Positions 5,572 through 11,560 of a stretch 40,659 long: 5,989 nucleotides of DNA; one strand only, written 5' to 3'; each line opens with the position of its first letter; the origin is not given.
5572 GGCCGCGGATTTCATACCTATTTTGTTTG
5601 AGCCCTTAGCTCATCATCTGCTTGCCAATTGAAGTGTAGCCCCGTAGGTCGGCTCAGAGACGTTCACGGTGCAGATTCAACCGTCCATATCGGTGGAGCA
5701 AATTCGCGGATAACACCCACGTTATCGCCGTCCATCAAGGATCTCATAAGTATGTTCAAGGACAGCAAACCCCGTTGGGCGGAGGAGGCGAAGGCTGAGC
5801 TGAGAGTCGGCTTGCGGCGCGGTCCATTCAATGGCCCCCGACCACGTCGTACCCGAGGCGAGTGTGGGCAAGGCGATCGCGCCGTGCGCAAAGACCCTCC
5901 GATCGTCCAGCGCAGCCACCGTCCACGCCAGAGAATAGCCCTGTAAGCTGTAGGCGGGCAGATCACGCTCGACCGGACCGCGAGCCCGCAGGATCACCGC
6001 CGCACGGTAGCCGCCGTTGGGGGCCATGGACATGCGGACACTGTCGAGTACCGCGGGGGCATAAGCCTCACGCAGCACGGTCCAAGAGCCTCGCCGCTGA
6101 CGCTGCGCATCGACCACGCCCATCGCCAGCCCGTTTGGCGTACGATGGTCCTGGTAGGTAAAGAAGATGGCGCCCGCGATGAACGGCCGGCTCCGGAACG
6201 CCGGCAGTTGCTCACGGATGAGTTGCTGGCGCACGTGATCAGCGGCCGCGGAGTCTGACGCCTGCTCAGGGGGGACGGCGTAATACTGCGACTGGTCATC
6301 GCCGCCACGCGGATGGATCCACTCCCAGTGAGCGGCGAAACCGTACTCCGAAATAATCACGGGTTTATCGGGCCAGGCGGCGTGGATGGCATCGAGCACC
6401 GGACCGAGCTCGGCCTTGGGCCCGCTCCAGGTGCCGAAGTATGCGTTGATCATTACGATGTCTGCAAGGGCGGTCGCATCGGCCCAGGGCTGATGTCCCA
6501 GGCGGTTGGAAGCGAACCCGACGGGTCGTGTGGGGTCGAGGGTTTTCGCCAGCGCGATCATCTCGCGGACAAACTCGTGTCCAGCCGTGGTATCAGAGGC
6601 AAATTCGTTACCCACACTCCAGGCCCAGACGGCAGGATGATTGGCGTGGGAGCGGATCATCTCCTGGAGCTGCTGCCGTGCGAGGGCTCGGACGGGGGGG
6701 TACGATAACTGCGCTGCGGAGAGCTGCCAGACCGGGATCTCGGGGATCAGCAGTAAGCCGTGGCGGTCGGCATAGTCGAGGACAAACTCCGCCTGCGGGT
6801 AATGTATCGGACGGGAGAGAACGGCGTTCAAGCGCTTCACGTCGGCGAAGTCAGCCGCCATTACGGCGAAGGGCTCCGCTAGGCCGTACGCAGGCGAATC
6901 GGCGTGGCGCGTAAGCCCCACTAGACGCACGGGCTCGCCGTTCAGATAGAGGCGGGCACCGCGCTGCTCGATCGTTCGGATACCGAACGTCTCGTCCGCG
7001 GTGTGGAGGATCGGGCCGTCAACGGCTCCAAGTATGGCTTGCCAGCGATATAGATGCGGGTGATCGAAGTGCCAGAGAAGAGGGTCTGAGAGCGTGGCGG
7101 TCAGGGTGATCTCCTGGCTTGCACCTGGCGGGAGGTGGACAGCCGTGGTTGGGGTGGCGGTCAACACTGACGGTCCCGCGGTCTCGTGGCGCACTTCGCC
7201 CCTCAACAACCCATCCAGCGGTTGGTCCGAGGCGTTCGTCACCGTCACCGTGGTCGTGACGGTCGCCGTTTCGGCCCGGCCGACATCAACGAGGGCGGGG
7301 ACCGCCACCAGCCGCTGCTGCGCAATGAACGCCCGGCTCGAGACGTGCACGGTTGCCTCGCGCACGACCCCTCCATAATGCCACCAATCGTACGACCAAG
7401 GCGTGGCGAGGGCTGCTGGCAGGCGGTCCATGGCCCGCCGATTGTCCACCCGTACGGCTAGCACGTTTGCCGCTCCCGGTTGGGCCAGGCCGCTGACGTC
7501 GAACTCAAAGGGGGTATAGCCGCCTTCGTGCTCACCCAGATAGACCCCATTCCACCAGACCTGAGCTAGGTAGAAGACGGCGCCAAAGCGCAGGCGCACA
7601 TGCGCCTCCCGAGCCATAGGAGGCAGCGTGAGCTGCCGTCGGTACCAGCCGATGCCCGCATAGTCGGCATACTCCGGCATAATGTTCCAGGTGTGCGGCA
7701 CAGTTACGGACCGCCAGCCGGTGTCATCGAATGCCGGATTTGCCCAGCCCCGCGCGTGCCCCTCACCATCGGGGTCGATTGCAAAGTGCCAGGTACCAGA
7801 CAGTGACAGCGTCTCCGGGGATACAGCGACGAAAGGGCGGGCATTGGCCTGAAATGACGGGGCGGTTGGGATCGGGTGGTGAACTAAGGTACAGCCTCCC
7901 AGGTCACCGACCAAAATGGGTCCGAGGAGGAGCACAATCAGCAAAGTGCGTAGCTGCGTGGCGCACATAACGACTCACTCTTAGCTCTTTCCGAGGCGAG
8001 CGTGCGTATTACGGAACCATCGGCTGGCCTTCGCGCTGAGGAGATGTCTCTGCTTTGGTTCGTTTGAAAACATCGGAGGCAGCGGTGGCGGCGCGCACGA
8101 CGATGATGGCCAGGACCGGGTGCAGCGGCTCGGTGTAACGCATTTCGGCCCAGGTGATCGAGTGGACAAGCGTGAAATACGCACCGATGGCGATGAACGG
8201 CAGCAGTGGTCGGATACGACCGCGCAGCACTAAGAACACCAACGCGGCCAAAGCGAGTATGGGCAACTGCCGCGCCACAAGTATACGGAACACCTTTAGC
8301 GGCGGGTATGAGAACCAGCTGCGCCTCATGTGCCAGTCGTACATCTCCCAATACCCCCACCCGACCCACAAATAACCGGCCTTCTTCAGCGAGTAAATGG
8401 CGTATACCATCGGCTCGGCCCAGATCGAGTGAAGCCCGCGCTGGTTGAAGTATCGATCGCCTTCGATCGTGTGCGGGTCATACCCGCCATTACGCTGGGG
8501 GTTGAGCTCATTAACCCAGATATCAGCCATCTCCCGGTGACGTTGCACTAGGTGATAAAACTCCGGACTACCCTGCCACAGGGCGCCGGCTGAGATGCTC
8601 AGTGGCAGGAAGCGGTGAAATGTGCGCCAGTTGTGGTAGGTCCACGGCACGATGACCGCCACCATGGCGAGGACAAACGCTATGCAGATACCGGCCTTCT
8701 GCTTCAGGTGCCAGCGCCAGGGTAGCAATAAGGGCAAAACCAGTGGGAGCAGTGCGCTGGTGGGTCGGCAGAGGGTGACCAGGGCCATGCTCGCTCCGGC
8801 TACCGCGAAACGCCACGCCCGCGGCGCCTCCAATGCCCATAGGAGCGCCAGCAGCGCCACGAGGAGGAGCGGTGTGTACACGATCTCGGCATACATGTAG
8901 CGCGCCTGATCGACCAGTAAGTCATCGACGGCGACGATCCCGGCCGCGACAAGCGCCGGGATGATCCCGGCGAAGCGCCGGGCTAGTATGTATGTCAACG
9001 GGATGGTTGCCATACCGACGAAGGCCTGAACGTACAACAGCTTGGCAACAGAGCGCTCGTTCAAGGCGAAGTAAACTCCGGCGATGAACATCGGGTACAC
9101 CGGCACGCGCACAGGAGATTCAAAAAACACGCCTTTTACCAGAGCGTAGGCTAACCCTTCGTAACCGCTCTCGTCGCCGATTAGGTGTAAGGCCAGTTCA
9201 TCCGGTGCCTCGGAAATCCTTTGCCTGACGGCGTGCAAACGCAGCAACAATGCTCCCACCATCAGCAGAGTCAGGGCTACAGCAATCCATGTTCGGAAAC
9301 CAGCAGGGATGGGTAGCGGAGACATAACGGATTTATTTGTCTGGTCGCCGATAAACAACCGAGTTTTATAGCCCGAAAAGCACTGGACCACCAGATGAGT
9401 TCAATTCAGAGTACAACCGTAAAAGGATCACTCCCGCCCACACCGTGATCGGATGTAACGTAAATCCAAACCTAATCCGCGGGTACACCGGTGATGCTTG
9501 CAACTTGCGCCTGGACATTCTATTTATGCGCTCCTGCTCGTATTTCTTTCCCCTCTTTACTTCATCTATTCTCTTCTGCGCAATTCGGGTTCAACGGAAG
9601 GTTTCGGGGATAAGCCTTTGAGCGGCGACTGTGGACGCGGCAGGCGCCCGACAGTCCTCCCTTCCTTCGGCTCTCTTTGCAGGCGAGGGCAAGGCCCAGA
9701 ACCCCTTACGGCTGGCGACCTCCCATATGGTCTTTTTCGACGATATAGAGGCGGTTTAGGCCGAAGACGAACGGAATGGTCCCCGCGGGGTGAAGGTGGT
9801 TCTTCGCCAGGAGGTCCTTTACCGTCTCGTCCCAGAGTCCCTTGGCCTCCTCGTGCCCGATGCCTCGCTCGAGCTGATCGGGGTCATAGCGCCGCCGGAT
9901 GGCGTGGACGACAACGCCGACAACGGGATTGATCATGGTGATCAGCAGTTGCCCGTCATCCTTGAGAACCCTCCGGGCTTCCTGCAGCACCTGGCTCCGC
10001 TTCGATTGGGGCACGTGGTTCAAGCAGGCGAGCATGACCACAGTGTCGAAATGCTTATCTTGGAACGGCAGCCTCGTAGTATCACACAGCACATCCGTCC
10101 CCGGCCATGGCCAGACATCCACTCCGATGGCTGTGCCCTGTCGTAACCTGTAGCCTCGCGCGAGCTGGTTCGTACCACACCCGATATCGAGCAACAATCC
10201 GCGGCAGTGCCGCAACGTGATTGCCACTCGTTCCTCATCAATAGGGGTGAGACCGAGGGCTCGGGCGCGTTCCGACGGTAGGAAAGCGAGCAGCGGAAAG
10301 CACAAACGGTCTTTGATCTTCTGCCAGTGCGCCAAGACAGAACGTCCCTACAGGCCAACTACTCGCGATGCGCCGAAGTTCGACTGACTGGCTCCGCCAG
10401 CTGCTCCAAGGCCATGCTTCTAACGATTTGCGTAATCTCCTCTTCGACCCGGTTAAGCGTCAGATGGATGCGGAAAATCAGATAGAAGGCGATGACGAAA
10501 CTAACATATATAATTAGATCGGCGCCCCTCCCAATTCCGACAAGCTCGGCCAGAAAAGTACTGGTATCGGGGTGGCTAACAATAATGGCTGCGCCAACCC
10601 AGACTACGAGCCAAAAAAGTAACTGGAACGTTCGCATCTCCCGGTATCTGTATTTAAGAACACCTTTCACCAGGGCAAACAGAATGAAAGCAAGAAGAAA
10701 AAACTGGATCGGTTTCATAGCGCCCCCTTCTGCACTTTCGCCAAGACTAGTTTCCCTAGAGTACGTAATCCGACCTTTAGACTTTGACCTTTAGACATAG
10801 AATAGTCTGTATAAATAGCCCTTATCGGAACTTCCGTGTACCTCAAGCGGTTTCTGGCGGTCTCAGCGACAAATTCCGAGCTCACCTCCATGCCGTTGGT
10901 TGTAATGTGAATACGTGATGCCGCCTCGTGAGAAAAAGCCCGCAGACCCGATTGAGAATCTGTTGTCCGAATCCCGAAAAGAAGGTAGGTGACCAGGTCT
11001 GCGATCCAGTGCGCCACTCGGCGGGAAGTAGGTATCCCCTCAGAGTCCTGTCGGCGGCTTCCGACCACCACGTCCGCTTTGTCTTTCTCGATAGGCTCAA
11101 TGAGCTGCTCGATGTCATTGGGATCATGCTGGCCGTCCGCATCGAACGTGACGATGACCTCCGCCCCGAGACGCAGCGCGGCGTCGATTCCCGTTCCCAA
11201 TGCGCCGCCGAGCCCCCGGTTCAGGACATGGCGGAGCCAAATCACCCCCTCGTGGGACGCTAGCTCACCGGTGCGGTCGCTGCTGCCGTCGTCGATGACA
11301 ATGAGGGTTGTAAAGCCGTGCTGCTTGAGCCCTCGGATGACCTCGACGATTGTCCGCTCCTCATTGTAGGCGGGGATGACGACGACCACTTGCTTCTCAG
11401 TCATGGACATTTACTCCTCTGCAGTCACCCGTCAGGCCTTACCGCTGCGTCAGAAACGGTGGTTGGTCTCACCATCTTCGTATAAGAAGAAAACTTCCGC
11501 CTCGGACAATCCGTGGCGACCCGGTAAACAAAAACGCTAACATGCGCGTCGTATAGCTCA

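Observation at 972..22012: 21-kb single-strand glycan factory combining modules that normally belong to different systems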

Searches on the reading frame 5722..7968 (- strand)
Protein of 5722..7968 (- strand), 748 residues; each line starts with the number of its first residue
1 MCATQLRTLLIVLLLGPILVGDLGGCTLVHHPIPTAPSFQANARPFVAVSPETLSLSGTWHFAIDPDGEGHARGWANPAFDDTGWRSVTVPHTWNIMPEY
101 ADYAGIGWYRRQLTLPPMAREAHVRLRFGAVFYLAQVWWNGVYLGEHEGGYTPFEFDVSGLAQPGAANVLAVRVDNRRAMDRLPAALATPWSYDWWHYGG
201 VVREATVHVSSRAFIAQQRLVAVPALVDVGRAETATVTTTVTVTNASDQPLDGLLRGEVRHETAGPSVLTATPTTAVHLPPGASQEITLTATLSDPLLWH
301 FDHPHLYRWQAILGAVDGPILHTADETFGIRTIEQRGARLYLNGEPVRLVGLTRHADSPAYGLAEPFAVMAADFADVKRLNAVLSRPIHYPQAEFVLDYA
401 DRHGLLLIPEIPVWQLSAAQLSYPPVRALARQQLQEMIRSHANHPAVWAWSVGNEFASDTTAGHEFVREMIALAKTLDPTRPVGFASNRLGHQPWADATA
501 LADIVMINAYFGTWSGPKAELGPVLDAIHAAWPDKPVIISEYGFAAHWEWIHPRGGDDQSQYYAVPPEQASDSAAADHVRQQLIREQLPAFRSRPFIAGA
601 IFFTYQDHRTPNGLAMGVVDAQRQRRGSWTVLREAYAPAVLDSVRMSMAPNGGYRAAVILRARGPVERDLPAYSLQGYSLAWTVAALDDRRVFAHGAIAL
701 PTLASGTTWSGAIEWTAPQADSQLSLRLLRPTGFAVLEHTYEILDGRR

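Call 3: search_protein_families(library=pfam, proteins=[window:5722-7968:-], max_evalue=0.01)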
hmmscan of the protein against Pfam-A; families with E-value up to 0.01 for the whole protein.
window:5722-7968:- (748 aa): 5 families
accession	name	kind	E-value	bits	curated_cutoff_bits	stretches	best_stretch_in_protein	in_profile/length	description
PF02836.23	Glyco_hydro_2_C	-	2.1e-29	103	21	1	336-636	4-297/302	Glycosyl hydrolases family 2, TIM barrel domain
PF02837.24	Glyco_hydro_2_N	-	6.6e-21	75.4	28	1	55-205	3-163/169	Glycosyl hydrolases family 2, sugar binding domain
PF00703.27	Glyco_hydro_2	-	3.8e-08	34.5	23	1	233-331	16-109/109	Glycosyl hydrolases family 2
PF22666.2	Glyco_hydro_2_N2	-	7.3e-08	33.1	27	1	108-181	51-124/167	Glycosyl hydrolase 2 galactose-binding domain-like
PF13364.12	BetaGal_ABD2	-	2.1e-06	28.9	23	1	73-176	4-108/112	Beta-galactosidase second all-beta domain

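Call 5: search_protein_families(library=ncbifam, proteins=[window:5722-7968:-], max_evalue=0.001)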
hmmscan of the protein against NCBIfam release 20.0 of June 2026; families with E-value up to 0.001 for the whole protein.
window:5722-7968:- (748 aa): 12 families
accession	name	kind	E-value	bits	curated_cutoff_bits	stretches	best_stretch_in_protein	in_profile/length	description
NF041462.1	GalA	equivalog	2.5e-66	224.3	900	1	70-609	31-536/763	beta-galactosidase GalA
NF007538.0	PRK10150.1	equivalog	1.6e-64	218.3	544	1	45-544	4-514/607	beta-glucuronidase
NF050095.1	BetGlucuronLacZ4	equivalog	1.8e-63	214.7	950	1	83-546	34-494/666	beta-glucuronidase LacZ4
NF041463.1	GalB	equivalog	6.3e-52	176.5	900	1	70-541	85-571/869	beta-galactosidase GalB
NF052611.1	beta_gal_Bga2A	equivalog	2.4e-42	145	999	1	102-489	110-486/1007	beta-galactosidase, LacZ type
NF049891.1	Bet1-4galacdseBT4156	equivalog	2.2e-36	125.1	1700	1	102-466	74-418/946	exo-beta-1,4-galactosidase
NF007666.0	PRK10340.1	equivalog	1.7e-33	115.6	1284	1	105-544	109-515/1030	beta-galactosidase subunit alpha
NF007074.0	PRK09525.1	subfamily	9.9e-31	106.3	1221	1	86-485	102-487/1027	beta-galactosidase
NF041100.1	betagal_LacZ_Ttogales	equivalog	2e-25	88.7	2000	1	52-488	36-470/1090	beta-galactosidase LacZ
NF049890.1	Bet1-4galacdseBT4151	equivalog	8.3e-24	83.6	1500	1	101-481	103-472/952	exo-beta-1,4-galactosidase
NF049877.1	GlucurArabfur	equivalog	2.8e-19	68.3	1800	1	55-481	371-791/1400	beta-d-glucuronidase/beta-L-arabinofuranosidase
NF045579.1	rhamnoside_JR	domain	8.5e-05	22.7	50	1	103-177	38-111/123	glycosylhydrolase-like jelly roll fold domain-containing protein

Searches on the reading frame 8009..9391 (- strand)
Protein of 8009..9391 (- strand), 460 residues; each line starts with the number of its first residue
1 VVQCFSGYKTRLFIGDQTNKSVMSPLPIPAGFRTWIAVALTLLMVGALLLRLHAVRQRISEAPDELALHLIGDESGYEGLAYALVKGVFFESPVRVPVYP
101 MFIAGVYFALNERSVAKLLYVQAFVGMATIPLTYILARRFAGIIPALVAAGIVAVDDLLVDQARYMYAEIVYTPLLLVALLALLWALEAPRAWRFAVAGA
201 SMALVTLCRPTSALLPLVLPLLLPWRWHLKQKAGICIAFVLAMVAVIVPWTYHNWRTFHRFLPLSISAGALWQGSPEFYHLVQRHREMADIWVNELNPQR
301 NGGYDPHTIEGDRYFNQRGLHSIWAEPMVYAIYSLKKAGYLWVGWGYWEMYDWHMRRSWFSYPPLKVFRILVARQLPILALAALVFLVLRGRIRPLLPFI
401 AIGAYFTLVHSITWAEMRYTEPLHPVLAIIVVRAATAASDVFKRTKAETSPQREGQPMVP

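Call 3: search_protein_families(library=pfam, proteins=[window:8009-9391:-], max_evalue=0.01)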
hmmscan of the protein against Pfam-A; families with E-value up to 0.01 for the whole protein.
window:8009-9391:- (460 aa): 1 family
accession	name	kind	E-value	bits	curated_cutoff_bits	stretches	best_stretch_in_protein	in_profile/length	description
PF13231.12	PMT_2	-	5e-09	37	26.1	1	97-250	3-160/160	Dolichyl-phosphate-mannose-protein mannosyltransferase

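Call 5: search_protein_families(library=ncbifam, proteins=[window:8009-9391:-], max_evalue=0.001)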
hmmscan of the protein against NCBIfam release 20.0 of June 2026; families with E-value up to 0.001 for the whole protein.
window:8009-9391:- (460 aa): 1 family
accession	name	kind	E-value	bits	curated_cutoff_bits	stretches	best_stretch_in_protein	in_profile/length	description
TIGR03663.1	TIGR03663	subfamily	0.00049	19.2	126.25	1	41-217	5-171/435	flippase activity-associated protein Agl23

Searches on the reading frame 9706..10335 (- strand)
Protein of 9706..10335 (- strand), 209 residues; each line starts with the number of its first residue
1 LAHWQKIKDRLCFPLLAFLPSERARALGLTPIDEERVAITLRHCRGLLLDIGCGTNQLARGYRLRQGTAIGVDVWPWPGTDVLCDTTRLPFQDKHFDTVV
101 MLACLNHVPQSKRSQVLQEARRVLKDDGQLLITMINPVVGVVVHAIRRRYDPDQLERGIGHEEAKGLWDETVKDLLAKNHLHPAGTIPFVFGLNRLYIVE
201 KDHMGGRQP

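Call 3: search_protein_families(library=pfam, proteins=[window:9706-10335:-], max_evalue=0.01)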
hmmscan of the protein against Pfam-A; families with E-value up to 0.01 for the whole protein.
window:9706-10335:- (209 aa): 7 families
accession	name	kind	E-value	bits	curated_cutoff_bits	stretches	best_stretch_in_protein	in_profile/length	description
PF08241.18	Methyltransf_11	-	1.4e-14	55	21.2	1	49-132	1-95/95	Methyltransferase domain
PF13649.12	Methyltransf_25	-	3.4e-12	47.3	27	1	83-128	52-97/97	Methyltransferase domain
PF13489.12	Methyltransf_23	-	1.3e-09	38.4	27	1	47-137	25-121/164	Methyltransferase domain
PF05148.21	Methyltransf_8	-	2.5e-09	37.8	27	1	30-136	58-160/219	Hypothetical methyltransferase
PF13847.12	Methyltransf_31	-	2.2e-08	34.4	27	1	84-136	61-113/145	Methyltransferase domain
PF08242.18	Methyltransf_12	-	3e-08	34.7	30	1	91-130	60-98/98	Methyltransferase domain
PF01209.24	Ubie_methyltran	-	0.0008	19.3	20.1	1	84-133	105-152/233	ubiE/COQ5 methyltransferase family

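Call 5: search_protein_families(library=ncbifam, proteins=[window:9706-10335:-], max_evalue=0.001)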
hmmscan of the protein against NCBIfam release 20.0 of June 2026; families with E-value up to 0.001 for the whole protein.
window:9706-10335:- (209 aa): 20 families
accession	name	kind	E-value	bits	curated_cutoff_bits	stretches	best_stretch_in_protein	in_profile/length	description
NF043040.1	corrin_prot_MT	hypoth_equivalog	1.2e-10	41.2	180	1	91-133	106-148/216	corrinoid protein-associated methyltransferase CpaM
NF045667.1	MTase_DVU1556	equivalog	6.8e-10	38.8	155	1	42-133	20-120/213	DVU_1556 family methyltransferase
NF041255.1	mycofact_MftM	equivalog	5.7e-08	32.4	200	1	82-124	191-233/289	mycofactocin oligosaccharide methyltransferase MftM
NF001240.0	PRK00216.1-1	equivalog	6.1e-07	28.7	378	1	82-135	120-171/251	bifunctional demethylmenaquinone methyltransferase/2-methoxy-6-polyprenyl-1,4-benzoquinol methylase UbiE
TIGR01934.1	MenG_MenH_UbiE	subfamily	8.8e-07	28.4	158.35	1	85-149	96-158/223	ubiquinone/menaquinone biosynthesis methyltransferase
NF001244.0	PRK00216.1-5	equivalog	1.2e-06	28.1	216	1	85-136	108-157/236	bifunctional demethylmenaquinone methyltransferase/2-methoxy-6-polyprenyl-1,4-benzoquinol methylase UbiE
TIGR01983.1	UbiG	equivalog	2.7e-06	26.9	102.95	1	93-143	114-162/228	bifunctional 2-polyprenyl-6-hydroxyphenol methylase/3-demethylubiquinol 3-O-methyltransferase UbiG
NF041536.1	ArsM_DUF2284_UU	exception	4.1e-06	25.4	575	1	85-133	135-181/459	arsenite methyltransferase/DUF2284 domain selenoprotein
NF047649.1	MTase_UXPK_star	exception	5.5e-06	25.6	460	1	84-133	135-182/283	methyltransferase/UXPK-star double selenoprotein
NF041537.1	ArsM_AhpD_UU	exception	7.9e-06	24.9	510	1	84-133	134-181/345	arsenite methyltransferase/AhpD domain selenoprotein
NF001241.0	PRK00216.1-2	equivalog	1.5e-05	24.8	327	1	82-141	99-156/231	demethylmenaquinone methyltransferase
NF001242.0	PRK00216.1-3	equivalog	5.3e-05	22.7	351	1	82-135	127-178/258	bifunctional demethylmenaquinone methyltransferase/2-methoxy-6-polyprenyl-1,4-benzoquinol methylase UbiE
NF052510.1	methyltran_MpqE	exception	0.00011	21.7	335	1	85-132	106-151/234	methyl-plastoquinone biosynthesis methyltransferase MpqE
NF038261.1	rhodoquin_RquA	equivalog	0.00015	21.6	175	1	83-132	104-153/218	rhodoquinone biosynthesis methyltransferase RquA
NF045823.1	PthPhpthDimycoMt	equivalog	0.00022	20.5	300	1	82-133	118-167/256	phthiotriol/phenolphthiotriol dimycocerosates methyltransferase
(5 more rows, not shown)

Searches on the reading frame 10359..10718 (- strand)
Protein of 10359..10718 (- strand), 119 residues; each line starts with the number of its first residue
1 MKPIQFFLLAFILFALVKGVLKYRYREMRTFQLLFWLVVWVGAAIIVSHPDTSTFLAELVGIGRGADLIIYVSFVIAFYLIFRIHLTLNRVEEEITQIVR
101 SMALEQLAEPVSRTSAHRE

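Call 3: search_protein_families(library=pfam, proteins=[window:10359-10718:-], max_evalue=0.01)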
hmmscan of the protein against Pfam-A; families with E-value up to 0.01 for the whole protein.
window:10359-10718:- (119 aa): 1 family
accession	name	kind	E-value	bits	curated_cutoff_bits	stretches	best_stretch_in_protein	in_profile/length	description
PF10066.14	DUF2304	-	2.1e-23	83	25.5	1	4-105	2-103/106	Uncharacterized conserved protein (DUF2304)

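Call 5: search_protein_families(library=ncbifam, proteins=[window:10359-10718:-], max_evalue=0.001)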
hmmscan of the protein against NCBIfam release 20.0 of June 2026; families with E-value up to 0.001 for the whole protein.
window:10359-10718:- (119 aa): 0 families

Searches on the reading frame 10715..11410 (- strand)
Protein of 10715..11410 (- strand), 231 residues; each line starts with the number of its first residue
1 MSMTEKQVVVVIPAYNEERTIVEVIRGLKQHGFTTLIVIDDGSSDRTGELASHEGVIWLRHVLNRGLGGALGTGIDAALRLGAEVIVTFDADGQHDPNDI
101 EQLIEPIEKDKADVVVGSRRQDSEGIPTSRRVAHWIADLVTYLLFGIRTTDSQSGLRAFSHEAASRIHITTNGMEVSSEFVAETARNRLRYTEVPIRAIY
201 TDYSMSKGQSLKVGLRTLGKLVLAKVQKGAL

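Call 4: search_protein_families(library=pfam, proteins=[window:10715-11410:-], max_evalue=0.01)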
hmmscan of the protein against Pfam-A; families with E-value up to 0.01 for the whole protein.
window:10715-11410:- (231 aa): 4 families
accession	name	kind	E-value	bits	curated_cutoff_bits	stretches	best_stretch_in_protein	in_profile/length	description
PF00535.33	Glycos_transf_2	-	3e-27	96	23.3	1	10-135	2-131/168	Glycosyl transferase family 2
PF12804.13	NTP_transf_3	-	0.0015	19.1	27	1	15-122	21-126/160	MobA-like NTP transferase domain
PF13641.12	Glyco_tranf_2_3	-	0.0046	17.5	27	1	7-156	2-151/230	Glycosyltransferase like family 2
PF13704.12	Glyco_tranf_2_4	-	0.0058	17.5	27.5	0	16-61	2-48/98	Glycosyl transferase family 2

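Call 6: search_protein_families(library=ncbifam, proteins=[window:10715-11410:-], max_evalue=0.001)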
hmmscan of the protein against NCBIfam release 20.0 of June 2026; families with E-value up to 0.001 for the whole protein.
window:10715-11410:- (231 aa): 18 families
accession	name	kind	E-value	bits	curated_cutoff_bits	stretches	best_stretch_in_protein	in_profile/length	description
NF058614.1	PPMAGASynPpgS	equivalog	9.2e-50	169.2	370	1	8-219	2-217/226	polyprenyl-phospho-N-acetylgalactosaminyl synthase PpgS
TIGR04182.1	glyco_TIGR04182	equivalog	2.6e-33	115.7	325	1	7-199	1-191/293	S-layer glycoprotein N-glycosyltransferase AglJ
NF041391.1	DPhHxTase_Halo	equivalog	6.5e-16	58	375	1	14-196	3-181/213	dolichyl-phosphate hexose transferase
NF007986.1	PRK10714.1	equivalog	1.3e-11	44.1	529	1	6-162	6-167/316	undecaprenyl-phosphate 4-deoxy-4-formamido-L-arabinose transferase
NF047588.1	GlcsyltransPgfSStrep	equivalog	1.5e-10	40.8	500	1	8-167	3-167/308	glycosyltransferase PgfS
TIGR03937.1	PgaC_IcaA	equivalog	2.8e-10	39.7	422.3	1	5-111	44-154/407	poly-beta-1,6-N-acetyl-D-glucosamine synthase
TIGR03469.1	HpnB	hypoth_equivalog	3.8e-10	39.3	379.25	1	7-115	45-168/386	hopene-associated glycosyltransferase HpnB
NF010496.0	PRK13915.1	equivalog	9.4e-10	38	262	1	4-109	29-144/307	glucosyl-3-phosphoglycerate synthase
TIGR04283.1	glyco_like_mftF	equivalog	7e-08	32.3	182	1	10-78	3-71/221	TIGR04283 family arsenosugar biosynthesis glycosyltransferase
NF007482.0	PRK10073.1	equivalog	2.3e-07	30.1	423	1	3-115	3-118/334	glycosyltransferase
NF041875.1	EPS_EpsD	equivalog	1.7e-06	27.7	370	1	9-124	2-121/325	exopolysaccharide biosynthesis glycosyltransferase EpsD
TIGR03965.1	mycofact_glyco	equivalog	4.7e-06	25.7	280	1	5-109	73-181/467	mycofactocin biosynthesis glycosyltransferase MftF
NF047683.1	TeichurnBiosyTuaG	equivalog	1.1e-05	25.2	400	1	1-110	1-114/252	teichuronic acid biosynthesis protein TuaG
TIGR01556.1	rhamnosyltran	subfamily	2e-05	23.9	200.55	1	23-122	12-114/281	rhamnosyltransferase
NF050113.1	gal_furan_GlfT1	equivalog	2.4e-05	23.8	330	1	29-112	24-110/290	galactofuranosyltransferase GlfT1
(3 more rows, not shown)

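Call 62: search_solved_structures(query=window:10715-11410:-, max_evalue=0.00001)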
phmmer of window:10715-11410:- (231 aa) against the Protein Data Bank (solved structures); distinct sequences matched with E-value up to 0.00001: 6.
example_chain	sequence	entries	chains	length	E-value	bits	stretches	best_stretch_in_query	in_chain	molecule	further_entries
5mlz_A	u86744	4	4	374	3.3e-11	46.1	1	7-195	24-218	Dolichol monophosphate mannose synthase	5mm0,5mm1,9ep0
9bhc_C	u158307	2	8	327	3.2e-10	42.9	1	6-163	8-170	Undecaprenyl-phosphate 4-deoxy-4-formamido-L-arabinose transferase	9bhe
8vxh_A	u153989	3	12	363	4.1e-10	42.6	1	6-163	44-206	Undecaprenyl-phosphate 4-deoxy-4-formamido-L-arabinose transferase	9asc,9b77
9hwj_A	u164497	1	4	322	1.5e-08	37.5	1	6-133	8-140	Undecaprenyl-phosphate 4-deoxy-4-formamido-L-arabinose transferase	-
2z87_A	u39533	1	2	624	2.6e-06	30.2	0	8-125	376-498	Chondroitin synthase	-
2z86_A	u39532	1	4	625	2.6e-06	30.2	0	8-125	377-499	Chondroitin synthase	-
